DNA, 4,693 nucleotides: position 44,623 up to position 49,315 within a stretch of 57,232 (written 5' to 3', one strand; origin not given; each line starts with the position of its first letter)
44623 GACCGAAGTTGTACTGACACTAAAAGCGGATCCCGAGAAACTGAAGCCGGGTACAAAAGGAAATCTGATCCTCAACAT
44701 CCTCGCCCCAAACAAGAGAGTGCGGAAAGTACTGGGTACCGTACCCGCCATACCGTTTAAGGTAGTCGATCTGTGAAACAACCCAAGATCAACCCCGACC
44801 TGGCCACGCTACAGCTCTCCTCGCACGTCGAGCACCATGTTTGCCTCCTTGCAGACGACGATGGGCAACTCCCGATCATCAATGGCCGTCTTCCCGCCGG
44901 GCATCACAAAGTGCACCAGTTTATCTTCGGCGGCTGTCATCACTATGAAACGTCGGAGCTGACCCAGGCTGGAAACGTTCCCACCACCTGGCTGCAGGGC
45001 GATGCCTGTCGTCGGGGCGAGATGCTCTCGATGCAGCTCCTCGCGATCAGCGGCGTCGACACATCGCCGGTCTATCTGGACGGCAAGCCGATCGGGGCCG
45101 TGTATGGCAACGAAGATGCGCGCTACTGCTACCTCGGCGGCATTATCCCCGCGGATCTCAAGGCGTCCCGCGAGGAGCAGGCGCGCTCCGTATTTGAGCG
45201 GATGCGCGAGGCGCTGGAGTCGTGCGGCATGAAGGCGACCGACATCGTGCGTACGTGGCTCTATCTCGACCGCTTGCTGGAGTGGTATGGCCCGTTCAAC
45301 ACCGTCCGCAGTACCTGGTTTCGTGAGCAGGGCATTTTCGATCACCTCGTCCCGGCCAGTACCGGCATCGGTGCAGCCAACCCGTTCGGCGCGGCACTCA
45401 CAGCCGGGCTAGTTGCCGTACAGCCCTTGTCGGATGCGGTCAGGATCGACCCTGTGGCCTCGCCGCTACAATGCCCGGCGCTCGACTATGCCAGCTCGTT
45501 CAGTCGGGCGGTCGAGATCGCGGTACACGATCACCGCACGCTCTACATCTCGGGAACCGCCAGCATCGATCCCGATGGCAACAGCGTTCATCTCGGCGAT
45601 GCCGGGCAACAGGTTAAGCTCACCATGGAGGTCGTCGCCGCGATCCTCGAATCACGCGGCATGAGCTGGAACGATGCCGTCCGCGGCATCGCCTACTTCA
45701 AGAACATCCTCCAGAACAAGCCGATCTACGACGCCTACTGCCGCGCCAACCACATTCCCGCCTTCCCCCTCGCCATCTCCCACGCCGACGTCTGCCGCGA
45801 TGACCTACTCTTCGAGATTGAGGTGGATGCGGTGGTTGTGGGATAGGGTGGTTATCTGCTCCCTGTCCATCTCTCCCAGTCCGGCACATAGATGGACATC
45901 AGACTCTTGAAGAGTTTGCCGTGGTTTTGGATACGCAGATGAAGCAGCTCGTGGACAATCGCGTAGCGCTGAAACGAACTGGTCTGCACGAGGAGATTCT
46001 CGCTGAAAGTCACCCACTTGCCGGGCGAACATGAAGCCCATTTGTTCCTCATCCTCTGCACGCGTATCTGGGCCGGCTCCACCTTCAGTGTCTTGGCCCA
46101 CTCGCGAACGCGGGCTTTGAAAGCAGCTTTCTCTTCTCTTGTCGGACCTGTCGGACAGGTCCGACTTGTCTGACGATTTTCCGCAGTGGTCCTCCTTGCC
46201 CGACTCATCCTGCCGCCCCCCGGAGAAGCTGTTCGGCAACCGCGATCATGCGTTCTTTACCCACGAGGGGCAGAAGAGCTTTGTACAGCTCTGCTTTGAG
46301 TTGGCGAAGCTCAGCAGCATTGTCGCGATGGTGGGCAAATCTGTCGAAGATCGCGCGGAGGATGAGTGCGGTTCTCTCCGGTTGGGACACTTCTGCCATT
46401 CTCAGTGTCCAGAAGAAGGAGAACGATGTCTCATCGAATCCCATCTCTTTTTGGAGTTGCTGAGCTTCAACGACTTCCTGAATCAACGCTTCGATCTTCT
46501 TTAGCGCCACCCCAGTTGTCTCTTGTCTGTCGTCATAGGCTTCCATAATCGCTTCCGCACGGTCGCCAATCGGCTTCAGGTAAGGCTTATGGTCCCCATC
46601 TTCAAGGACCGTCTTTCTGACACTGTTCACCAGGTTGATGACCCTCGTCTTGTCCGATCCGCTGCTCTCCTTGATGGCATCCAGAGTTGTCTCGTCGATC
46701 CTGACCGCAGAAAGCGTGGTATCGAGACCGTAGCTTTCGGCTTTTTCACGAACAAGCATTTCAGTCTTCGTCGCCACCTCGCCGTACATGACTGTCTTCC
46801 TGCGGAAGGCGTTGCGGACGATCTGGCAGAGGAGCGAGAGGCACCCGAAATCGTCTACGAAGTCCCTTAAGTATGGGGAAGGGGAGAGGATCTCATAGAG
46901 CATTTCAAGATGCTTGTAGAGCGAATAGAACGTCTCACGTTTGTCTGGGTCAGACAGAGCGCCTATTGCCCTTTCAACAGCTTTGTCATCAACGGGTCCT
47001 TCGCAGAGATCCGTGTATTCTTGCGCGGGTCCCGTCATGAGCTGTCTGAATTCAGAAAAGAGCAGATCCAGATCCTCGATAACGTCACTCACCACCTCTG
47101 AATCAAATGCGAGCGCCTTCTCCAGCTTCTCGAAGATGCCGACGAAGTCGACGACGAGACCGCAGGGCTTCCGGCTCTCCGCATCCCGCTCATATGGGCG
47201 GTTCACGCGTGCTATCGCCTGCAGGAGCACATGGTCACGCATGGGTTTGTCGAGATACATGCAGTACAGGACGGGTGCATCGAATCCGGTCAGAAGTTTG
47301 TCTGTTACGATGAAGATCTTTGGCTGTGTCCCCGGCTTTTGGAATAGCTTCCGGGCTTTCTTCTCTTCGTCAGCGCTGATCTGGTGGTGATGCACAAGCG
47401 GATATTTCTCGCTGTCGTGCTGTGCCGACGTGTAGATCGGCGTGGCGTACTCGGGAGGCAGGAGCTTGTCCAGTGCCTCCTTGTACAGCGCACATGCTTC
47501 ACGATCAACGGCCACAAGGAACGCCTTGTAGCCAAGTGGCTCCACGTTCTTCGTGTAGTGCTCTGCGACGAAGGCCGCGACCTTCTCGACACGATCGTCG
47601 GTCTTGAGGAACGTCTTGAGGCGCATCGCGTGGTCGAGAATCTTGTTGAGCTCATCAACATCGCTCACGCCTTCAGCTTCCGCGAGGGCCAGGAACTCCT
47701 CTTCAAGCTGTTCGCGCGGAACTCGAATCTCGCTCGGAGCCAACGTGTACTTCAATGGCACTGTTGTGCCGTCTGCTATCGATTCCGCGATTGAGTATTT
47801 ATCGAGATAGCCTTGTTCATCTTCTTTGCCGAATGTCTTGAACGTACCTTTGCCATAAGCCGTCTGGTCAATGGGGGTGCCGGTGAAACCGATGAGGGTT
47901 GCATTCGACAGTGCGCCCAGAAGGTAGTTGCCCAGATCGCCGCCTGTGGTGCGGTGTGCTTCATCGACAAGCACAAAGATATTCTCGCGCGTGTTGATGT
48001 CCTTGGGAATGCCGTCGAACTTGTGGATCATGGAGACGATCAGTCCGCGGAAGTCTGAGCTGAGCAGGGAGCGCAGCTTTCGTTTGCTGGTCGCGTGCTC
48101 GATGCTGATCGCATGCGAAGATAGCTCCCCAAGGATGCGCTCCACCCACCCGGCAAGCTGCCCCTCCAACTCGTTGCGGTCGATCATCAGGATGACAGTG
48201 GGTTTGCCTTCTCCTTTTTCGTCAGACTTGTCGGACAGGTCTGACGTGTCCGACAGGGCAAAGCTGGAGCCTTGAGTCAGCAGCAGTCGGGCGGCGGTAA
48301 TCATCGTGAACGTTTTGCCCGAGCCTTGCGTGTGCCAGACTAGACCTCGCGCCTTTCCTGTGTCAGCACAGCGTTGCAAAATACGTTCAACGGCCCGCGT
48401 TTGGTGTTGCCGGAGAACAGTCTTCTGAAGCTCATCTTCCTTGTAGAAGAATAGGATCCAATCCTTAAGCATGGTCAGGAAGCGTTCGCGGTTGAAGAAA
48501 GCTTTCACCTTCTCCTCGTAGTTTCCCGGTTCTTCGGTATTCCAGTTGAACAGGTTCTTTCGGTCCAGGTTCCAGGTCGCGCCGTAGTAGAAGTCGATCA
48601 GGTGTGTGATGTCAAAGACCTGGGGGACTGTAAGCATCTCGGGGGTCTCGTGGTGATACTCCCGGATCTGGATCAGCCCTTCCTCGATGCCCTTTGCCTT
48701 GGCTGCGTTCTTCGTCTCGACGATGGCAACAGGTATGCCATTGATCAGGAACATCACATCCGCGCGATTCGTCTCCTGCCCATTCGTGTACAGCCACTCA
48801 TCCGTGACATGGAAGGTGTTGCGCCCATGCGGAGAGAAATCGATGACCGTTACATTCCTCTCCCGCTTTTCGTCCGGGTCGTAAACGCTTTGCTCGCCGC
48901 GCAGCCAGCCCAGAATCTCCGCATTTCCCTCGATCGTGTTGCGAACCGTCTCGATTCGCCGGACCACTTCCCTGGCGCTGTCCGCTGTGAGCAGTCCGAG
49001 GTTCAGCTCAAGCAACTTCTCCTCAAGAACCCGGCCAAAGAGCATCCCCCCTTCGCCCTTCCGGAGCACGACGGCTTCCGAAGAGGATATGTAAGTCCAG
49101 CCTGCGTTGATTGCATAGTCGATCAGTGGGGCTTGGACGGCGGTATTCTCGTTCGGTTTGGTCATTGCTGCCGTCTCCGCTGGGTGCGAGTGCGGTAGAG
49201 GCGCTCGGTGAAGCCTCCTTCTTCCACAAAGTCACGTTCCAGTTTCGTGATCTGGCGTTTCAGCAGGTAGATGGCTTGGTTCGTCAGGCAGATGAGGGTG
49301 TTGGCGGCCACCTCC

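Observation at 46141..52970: Six in-frame palindromic 9-mer tandem elements encoding (Ser-Asp-X)n are scattered through every large gene of the type I R-M operon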

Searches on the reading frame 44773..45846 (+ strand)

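Call 7: search_protein_families(library=pfam, proteins=[window:44773-45846:+])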
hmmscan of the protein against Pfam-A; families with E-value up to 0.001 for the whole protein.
window:44773-45846:+ (357 aa): 2 families
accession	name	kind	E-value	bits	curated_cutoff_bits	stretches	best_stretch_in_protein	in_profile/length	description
PF01042.26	Ribonuc_L-PSP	-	2.8e-18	66.5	27.3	2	248-355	13-121/121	Endoribonuclease L-PSP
PF21168.2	FkbO_Hyg5-like_N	-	5.5e-06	26.9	27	1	124-203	29-113/122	Chorismatase FkbO/Hyg5-like, N-terminal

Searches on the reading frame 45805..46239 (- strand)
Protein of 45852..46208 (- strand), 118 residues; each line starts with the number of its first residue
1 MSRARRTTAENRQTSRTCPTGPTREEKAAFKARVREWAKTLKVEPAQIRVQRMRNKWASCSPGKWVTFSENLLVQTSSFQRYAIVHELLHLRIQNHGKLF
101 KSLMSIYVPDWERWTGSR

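Call 7: search_protein_families(library=pfam, proteins=[window:45852-46208:-, window:45805-46239:-])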
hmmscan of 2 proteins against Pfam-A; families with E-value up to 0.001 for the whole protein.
window:45852-46208:- (118 aa): 1 family
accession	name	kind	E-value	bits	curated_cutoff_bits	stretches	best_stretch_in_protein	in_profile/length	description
PF01863.23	YgjP-like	-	1.3e-24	87.8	26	1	24-114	110-200/207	YgjP-like, metallopeptidase domain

window:45805-46239:- (144 aa): 0 families
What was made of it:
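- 45852..46208 (-): Short YgjP-like (DUF45) gene that covers only the C-terminal half of the family profile. PF01863, profile positions 110-200 of 207 (call 7).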

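Call 19: search_protein_families(library=ncbifam, proteins=[window:45855-46208:-], max_evalue=0.01)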
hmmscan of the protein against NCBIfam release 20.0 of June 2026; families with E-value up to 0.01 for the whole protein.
window:45855-46208:- (118 aa): 0 families

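Call 38: search_protein_families(library=padloc, proteins=[window:45855-46208:-], max_evalue=0.001)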
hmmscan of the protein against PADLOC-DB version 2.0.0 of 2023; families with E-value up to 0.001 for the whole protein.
window:45855-46208:- (118 aa): 0 families

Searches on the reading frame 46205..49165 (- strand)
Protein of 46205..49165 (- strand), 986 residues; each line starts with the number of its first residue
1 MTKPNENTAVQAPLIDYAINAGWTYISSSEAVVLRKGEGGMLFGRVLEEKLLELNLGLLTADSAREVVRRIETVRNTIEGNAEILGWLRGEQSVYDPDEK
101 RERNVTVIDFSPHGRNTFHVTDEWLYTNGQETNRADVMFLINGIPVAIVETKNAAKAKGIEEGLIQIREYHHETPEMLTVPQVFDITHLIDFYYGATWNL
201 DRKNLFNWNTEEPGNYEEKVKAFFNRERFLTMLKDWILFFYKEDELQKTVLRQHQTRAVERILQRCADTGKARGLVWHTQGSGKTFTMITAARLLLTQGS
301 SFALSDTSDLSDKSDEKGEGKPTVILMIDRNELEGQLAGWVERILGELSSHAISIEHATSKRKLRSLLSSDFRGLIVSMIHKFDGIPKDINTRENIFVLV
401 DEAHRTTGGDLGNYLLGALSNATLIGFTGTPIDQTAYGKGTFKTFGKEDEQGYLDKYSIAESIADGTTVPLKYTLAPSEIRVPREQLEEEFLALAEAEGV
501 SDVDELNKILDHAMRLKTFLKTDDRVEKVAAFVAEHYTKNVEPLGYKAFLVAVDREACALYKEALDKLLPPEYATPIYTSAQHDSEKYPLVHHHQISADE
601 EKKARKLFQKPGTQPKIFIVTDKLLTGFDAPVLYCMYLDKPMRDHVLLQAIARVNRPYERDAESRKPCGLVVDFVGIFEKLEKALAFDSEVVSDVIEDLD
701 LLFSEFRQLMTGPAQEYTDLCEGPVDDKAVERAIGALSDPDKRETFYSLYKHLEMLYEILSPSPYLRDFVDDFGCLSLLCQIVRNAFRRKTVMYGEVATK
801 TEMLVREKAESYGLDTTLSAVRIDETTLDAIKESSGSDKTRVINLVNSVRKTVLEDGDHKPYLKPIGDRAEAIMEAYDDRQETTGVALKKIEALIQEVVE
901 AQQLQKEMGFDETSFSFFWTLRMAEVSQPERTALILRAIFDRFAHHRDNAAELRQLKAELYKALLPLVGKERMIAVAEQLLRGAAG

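Call 7: search_protein_families(library=pfam, proteins=[window:46205-49165:-])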
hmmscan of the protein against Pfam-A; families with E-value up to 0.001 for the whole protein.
window:46205-49165:- (986 aa): 5 families
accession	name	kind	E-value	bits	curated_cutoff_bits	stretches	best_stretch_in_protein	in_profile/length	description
PF18766.7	SWI2_SNF2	-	1.5e-52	178.9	26.7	1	254-497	1-214/221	SWI2/SNF2 ATPase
PF04313.20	HSDR_N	-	2.8e-24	86.5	25.1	1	4-194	2-189/198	Type I restriction enzyme R protein N terminus (HSDR_N)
PF04851.21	ResIII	-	1.1e-18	68.1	22.5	1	250-432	3-163/164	Type III restriction enzyme, res subunit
PF22679.2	T1R_D3-like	-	5.1e-17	63.2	27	1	605-674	91-156/158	Type I restriction enzyme subunit R domain 3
PF11867.13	T1RH-like_C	-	0.00016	21.6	26.8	0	732-926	60-255/329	Type I restriction enzyme HindI endonuclease subunit-like, C-terminal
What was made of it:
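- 46205..49165 (-): hsdR, the type I restriction subunit. Pfam HSDR_N, SWI2_SNF2 and T1R_D3-like (call 7).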

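Call 19: search_protein_families(library=ncbifam, proteins=[window:46208-49165:-], max_evalue=0.01)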
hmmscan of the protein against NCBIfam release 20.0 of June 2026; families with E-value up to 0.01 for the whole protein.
window:46208-49165:- (986 aa): 1 family
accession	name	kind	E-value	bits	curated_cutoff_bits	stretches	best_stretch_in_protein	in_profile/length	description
TIGR00348.1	hsdR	subfamily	2.7e-128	429.4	284.55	1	20-685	14-665/674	HsdR family type I site-specific deoxyribonuclease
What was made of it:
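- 46205..49165 (-): TIGR00348 at E 2.7e-128 (call 19).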

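Call 24: find_homologous_proteins(query=window:46208-49165:-, max_evalue=1e-20)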
Query window:46208-49165:- (986 aa): 8000 proteins with E <= 1e-20 among 8000 candidates; the best 120 are listed.
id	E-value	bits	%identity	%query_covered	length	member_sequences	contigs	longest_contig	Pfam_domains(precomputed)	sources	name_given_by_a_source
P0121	0.0e+0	2199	99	100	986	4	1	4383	PF04313.21,PF18766.8,PF22679.3,PF04851.22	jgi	-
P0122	0.0e+0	1834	82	100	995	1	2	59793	PF04313.21,PF11867.14,PF18766.8,PF22679.3,PF04851.22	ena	-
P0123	0.0e+0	1820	81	100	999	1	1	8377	PF04313.21,PF11867.14,PF18766.8,PF22679.3,PF04851.22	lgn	-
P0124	0.0e+0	1810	82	99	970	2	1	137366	PF04313.21,PF11867.14,PF18766.8,PF22679.3,PF04851.22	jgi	-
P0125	0.0e+0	1801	80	100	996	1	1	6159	PF04313.21,PF18766.8,PF22679.3,PF04851.22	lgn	-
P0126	0.0e+0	1782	80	100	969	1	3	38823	PF04313.21,PF18766.8,PF22679.3,PF04851.22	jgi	-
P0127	0.0e+0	1774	79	100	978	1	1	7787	PF04313.21,PF11867.14,PF18766.8,PF22679.3,PF04851.22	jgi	-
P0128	0.0e+0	1768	80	100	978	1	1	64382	PF04313.21,PF11867.14,PF18766.8,PF22679.3,PF04851.22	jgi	-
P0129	0.0e+0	1743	79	100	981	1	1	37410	PF04313.21,PF18766.8,PF22679.3,PF04851.22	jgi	jgi:type I restriction enzyme R subunit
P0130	0.0e+0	1735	78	100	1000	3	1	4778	PF04313.21,PF11867.14,PF18766.8,PF22679.3,PF04851.22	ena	-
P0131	0.0e+0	1734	78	100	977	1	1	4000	PF04313.21,PF11867.14,PF18766.8,PF22679.3,PF04851.22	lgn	-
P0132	0.0e+0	1722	78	99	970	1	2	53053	PF00270.36,PF04313.21,PF11867.14,PF18766.8,PF22679.3,PF04851.22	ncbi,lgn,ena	-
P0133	0.0e+0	1720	77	100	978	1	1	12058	PF04313.21,PF11867.14,PF18766.8,PF22679.3,PF04851.22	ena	-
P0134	0.0e+0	1718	76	100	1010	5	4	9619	PF04313.21,PF18766.8,PF22679.3,PF04851.22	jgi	jgi:type I restriction enzyme, R subunit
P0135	0.0e+0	1710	77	100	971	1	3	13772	PF04313.21,PF18766.8,PF22679.3,PF04851.22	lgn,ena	-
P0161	0.0e+0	1620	72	100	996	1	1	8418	PF04313.21,PF11867.14,PF18766.8,PF22679.3,PF04851.22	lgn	-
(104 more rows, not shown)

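Call 33: find_encoding_contigs(protein=P0122, flank=8000, max_places=2)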
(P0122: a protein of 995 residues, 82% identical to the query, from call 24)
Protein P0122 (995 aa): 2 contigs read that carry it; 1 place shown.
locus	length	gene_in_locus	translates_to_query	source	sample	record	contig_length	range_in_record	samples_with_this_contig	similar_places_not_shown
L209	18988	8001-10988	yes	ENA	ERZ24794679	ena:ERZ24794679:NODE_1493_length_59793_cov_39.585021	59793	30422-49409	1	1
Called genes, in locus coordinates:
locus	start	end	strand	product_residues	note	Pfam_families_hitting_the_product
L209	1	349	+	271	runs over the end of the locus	PF01261:AP_endonuc_2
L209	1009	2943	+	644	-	PF01381:HTH_3, PF13560:HTH_31 (weak), PF12161:HsdM_N, PF02384:N6_Mtase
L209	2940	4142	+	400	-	PF17761:DUF1016_N, PF06250:YhcG_C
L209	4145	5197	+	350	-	PF13310:Virulence_RhuM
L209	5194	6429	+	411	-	PF01420:Methylase_S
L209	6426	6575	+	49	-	-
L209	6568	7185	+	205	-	PF19935:DUF6398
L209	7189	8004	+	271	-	PF05635:23S_rRNA_IVP (faint)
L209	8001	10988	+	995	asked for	PF04313:HSDR_N, PF04851:ResIII, PF18766:SWI2_SNF2, PF22679:T1R_D3-like, PF11867:T1RH-like_C (faint)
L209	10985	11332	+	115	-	PF01863:YgjP-like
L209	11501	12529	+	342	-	PF01073:3Beta_HSD, PF01370:Epimerase, PF02719:Polysacc_synt_2, PF04321:RmlD_sub_bind, PF13460:NAD_binding_10 (weak), PF16363:GDP_Man_Dehyd, PF07993:NAD_binding_4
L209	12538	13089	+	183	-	PF00293:NUDIX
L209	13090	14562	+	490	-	PF03631:Virul_fac_BrkB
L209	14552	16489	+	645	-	PF00580:UvrD-helicase, PF13245:AAA_19, PF13604:AAA_30 (faint), PF01443:Viral_helicase1 (faint), PF13361:UvrD_C, PF13538:UvrD_C_2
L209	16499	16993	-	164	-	PF13527:Acetyltransf_9 (weak), PF00583:Acetyltransf_1, PF13673:Acetyltransf_10, PF13508:Acetyltransf_7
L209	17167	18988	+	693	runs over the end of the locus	PF00009:GTP_EFTU, PF22042:EF-G_D2, PF03144:GTP_EFTU_D2, PF14492:EFG_III, PF16658:RF3_C (weak), PF03764:EFG_IV, PF00679:EFG_C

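Call 34: find_encoding_contigs(protein=P0124, flank=8000, max_places=2)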
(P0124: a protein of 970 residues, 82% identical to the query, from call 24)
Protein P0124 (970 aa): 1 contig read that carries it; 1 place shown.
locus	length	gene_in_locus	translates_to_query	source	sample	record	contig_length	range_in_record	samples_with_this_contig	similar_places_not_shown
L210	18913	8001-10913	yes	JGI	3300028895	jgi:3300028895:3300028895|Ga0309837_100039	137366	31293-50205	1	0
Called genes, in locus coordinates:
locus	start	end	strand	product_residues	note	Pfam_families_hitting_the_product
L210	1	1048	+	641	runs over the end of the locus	PF01381:HTH_3, PF12844:HTH_19 (faint), PF13560:HTH_31 (weak), PF12161:HsdM_N, PF02384:N6_Mtase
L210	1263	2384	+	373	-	PF17761:DUF1016_N, PF06250:YhcG_C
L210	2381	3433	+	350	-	-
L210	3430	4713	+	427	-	PF01420:Methylase_S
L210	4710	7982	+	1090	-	PF07693:KAP_NTPase, PF13191:AAA_16 (faint), PF13401:AAA_22 (faint)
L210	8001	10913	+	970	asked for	PF04313:HSDR_N, PF04851:ResIII, PF18766:SWI2_SNF2, PF22679:T1R_D3-like, PF11867:T1RH-like_C (weak)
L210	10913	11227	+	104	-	PF01863:YgjP-like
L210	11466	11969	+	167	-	-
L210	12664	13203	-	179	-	-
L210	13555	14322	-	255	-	PF00994:MoCF_biosynth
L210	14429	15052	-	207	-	PF00255:GSHPx, PF00578:AhpC-TSA (weak)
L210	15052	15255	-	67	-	-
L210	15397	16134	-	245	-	PF17131:TP_0789-like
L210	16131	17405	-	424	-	PF02687:FtsX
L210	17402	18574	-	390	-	PF02687:FtsX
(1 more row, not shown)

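Call 38: search_protein_families(library=padloc, proteins=[window:46208-49165:-], max_evalue=0.001)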
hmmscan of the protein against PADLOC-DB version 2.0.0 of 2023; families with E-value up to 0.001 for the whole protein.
window:46208-49165:- (986 aa): 9 families
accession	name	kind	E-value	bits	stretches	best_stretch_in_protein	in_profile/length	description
PDLC03040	REase_I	-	1.8e-84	282.3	1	5-923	6-947/1029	Type I restriction enzyme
PDLC03044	REase_I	-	1.8e-51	173.3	2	81-532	82-517/1034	Type I restriction enzyme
PDLC03048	REase_I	-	1.5e-46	157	2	94-567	79-526/976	Type I restriction enzyme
PDLC03041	REase_I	-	6e-43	145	2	220-686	284-742/1099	Type I restriction enzyme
PDLC03046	REase_I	-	2.3e-26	90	2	86-469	80-487/1025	Type I restriction enzyme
PDLC03045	REase_I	-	1.6e-19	67.4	2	135-478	136-473/995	Type I restriction enzyme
PDLC03043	REase_I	-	4.8e-07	27.2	1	98-269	115-291/313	Type I restriction enzyme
PDLC02704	PbeA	-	4.2e-05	20.2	0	248-298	252-297/682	PbeA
PDLC02707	PbeA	-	0.00042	17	0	245-303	247-295/672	PbeA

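Call 82: find_encoding_contigs(protein=P0123, flank=8000, max_places=1)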
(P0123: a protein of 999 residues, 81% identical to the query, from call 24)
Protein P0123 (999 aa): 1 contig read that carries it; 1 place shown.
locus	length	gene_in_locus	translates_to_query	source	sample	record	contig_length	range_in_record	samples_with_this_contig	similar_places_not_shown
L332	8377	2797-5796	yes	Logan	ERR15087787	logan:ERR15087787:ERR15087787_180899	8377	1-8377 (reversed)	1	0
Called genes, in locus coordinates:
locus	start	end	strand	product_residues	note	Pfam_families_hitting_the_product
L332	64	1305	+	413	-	PF01420:Methylase_S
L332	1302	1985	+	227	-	PF19935:DUF6398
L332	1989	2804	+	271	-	-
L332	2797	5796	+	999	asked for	PF04313:HSDR_N, PF04851:ResIII, PF18766:SWI2_SNF2, PF22679:T1R_D3-like, PF11867:T1RH-like_C (faint)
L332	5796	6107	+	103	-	PF01863:YgjP-like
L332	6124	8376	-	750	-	?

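Call 83: find_encoding_contigs(protein=P0134, flank=8000, max_places=1)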
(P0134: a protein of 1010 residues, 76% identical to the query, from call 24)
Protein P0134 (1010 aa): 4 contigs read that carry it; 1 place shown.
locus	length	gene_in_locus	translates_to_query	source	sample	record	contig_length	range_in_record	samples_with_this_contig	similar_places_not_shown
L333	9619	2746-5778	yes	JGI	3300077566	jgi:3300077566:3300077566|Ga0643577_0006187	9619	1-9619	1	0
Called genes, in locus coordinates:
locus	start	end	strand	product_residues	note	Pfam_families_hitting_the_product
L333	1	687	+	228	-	?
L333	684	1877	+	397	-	PF01420:Methylase_S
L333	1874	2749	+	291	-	PF05635:23S_rRNA_IVP (faint)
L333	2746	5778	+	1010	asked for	PF04313:HSDR_N, PF04851:ResIII, PF18766:SWI2_SNF2, PF22679:T1R_D3-like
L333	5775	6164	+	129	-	PF01863:YgjP-like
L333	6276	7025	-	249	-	PF10263:SprT-like (faint)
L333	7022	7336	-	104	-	PF04355:BamE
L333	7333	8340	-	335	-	-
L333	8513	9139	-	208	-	PF13036:LpoB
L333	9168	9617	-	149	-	?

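Call 84: find_encoding_contigs(protein=P0161, flank=8000, max_places=1)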
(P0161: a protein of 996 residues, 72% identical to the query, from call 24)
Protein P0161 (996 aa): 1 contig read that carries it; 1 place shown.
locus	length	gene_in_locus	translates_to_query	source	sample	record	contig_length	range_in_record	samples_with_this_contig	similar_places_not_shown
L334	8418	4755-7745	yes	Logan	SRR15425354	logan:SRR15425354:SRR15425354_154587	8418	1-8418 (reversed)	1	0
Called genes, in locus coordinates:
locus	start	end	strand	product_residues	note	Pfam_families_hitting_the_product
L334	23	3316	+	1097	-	PF07693:KAP_NTPase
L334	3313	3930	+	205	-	PF19935:DUF6398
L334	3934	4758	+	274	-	-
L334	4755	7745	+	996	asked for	PF04313:HSDR_N, PF04851:ResIII, PF18766:SWI2_SNF2, PF22679:T1R_D3-like, PF11867:T1RH-like_C (weak)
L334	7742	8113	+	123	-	PF01863:YgjP-like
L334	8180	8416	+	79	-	?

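Call 85: find_encoding_contigs(protein=P0125, flank=8000, max_places=1)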
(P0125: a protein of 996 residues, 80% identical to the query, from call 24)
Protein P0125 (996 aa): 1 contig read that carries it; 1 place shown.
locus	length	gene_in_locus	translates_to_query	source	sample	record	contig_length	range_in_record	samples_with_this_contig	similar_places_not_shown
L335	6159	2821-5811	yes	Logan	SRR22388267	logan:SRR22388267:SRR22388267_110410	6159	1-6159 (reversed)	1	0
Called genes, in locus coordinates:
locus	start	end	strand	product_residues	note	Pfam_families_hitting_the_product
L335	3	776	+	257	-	?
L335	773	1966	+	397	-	PF01420:Methylase_S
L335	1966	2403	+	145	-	PF19935:DUF6398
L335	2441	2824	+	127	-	-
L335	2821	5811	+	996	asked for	PF04313:HSDR_N, PF04851:ResIII, PF18766:SWI2_SNF2, PF22679:T1R_D3-like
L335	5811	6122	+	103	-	PF01863:YgjP-like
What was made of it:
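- Tried and rejected: The short form is ancestral in all related operons (calls 33, 34, 82-85).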

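Call 92: search_protein_families(library=pfam, proteins=[L209:6568-7185:+], max_evalue=0.001)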
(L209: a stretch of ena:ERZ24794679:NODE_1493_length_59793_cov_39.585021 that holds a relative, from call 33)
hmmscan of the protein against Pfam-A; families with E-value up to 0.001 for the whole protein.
L209:6568-7185:+ (205 aa): 1 family
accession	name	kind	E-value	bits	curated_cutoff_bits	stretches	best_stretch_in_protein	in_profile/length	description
PF19935.4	DUF6398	-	2.5e-16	60.4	27.2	1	23-116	14-106/106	Domain of unknown function (DUF6398)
